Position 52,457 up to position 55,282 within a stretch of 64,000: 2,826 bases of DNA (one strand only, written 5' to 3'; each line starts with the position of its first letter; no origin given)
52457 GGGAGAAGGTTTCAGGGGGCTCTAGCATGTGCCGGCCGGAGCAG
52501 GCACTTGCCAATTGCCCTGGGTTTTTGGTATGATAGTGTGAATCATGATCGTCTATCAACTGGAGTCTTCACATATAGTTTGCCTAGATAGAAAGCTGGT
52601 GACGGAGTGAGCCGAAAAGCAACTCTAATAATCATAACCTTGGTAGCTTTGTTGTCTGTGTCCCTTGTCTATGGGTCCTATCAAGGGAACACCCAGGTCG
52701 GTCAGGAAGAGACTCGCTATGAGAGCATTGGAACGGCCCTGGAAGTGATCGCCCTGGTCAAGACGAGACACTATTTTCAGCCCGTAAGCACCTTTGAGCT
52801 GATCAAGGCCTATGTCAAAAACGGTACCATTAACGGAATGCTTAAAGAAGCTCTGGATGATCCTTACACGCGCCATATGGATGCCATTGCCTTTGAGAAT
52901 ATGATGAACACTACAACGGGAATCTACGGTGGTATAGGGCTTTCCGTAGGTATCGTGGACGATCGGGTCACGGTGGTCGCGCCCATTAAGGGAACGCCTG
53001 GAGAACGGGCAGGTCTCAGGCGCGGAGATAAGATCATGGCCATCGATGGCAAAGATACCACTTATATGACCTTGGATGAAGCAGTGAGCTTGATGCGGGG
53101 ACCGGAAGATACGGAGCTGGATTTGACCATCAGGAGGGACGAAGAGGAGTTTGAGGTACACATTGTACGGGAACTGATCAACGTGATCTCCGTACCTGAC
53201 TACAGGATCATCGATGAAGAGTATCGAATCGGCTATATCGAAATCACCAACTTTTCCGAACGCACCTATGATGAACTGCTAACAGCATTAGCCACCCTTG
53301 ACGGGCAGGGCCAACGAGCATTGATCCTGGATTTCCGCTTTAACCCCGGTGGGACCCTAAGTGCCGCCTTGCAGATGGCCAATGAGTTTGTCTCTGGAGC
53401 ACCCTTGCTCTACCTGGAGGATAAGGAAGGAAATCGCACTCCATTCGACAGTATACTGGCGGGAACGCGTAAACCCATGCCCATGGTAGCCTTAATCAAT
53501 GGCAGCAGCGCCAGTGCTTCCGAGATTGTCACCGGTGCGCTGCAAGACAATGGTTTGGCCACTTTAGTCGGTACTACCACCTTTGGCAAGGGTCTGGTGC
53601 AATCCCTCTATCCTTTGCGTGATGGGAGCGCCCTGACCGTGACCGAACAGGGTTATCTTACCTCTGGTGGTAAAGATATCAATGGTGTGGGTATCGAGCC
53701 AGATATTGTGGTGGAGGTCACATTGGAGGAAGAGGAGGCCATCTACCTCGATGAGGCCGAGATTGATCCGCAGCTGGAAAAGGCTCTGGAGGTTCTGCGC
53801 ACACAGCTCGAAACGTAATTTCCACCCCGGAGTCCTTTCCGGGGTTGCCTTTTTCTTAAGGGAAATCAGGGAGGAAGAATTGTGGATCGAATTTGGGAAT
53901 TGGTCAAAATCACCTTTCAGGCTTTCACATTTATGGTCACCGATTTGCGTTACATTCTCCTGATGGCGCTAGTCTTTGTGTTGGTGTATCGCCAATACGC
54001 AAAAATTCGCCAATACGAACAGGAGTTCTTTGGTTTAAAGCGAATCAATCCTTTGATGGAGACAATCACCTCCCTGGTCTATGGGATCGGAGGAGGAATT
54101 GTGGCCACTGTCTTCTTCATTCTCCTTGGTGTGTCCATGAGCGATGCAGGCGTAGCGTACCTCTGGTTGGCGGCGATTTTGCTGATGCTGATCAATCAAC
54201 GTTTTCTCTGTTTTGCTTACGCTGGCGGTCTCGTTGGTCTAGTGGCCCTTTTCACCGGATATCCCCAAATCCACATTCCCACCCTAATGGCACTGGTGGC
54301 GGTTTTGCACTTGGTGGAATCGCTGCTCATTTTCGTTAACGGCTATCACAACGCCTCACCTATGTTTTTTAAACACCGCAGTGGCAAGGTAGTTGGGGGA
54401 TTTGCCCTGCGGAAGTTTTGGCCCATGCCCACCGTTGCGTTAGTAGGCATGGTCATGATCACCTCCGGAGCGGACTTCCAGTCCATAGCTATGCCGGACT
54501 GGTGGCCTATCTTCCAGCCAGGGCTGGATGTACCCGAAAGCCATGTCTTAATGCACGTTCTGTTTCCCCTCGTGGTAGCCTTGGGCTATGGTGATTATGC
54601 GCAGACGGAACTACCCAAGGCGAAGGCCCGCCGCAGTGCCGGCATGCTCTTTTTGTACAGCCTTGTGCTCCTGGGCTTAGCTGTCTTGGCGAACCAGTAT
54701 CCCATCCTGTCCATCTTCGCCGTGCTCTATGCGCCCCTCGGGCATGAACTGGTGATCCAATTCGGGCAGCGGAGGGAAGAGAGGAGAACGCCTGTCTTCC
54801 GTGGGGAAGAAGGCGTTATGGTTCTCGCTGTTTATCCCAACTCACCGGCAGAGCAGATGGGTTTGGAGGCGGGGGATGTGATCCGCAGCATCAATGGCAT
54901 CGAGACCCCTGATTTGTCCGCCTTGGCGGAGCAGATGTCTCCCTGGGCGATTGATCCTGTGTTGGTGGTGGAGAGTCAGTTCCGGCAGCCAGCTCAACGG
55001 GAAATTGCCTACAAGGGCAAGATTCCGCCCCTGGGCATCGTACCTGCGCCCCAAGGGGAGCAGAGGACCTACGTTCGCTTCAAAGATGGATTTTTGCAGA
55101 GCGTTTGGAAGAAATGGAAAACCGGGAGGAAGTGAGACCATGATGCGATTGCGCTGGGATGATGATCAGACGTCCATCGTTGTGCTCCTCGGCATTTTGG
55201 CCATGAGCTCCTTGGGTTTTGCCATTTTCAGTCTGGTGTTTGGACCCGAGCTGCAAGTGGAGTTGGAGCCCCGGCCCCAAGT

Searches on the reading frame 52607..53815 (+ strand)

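Call 45: search_protein_families(library=pfam, proteins=[window:52607-53815:+], max_evalue=0.001)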
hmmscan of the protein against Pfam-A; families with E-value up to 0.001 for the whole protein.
window:52607-53815:+ (403 aa): 5 families
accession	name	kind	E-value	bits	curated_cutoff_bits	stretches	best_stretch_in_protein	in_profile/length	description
PF03572.23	Peptidase_S41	-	1.7e-50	171.2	24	1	207-369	1-165/165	Peptidase family S41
PF17820.7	PDZ_6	-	7.3e-15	54.9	27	1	123-177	2-54/54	PDZ domain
PF00595.29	PDZ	-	5.3e-11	43.2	23.2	1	108-176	10-81/81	PDZ domain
PF13180.12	PDZ_2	-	4.4e-08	33.7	27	1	108-185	1-77/80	PDZ domain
PF22694.1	CtpB_N-like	-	0.00013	22.8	27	1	32-93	32-83/85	Activating protease CtpB N-terminal domain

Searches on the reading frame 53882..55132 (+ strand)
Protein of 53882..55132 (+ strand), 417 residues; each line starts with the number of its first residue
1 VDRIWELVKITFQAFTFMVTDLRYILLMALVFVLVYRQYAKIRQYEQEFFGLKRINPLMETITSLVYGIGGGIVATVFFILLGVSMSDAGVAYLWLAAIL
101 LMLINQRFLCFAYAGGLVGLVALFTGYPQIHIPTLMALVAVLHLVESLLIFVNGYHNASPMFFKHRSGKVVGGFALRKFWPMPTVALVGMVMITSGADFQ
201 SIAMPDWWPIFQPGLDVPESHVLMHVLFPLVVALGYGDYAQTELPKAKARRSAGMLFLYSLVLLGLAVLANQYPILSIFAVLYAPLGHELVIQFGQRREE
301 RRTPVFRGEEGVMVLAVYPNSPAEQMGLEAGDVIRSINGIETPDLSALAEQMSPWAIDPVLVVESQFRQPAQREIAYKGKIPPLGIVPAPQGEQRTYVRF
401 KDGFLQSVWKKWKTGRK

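Call 45: search_protein_families(library=pfam, proteins=[window:53882-55132:+], max_evalue=0.001)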
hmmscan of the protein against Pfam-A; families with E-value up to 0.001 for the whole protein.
window:53882-55132:+ (417 aa): 3 families
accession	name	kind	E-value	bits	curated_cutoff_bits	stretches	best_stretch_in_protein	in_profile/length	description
PF17820.7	PDZ_6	-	3.3e-10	40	27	1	314-348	2-36/54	PDZ domain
PF13180.12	PDZ_2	-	2.1e-06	28.4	27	1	303-353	12-55/80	PDZ domain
PF00595.29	PDZ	-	1.9e-05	25.4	23.2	1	304-347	23-62/81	PDZ domain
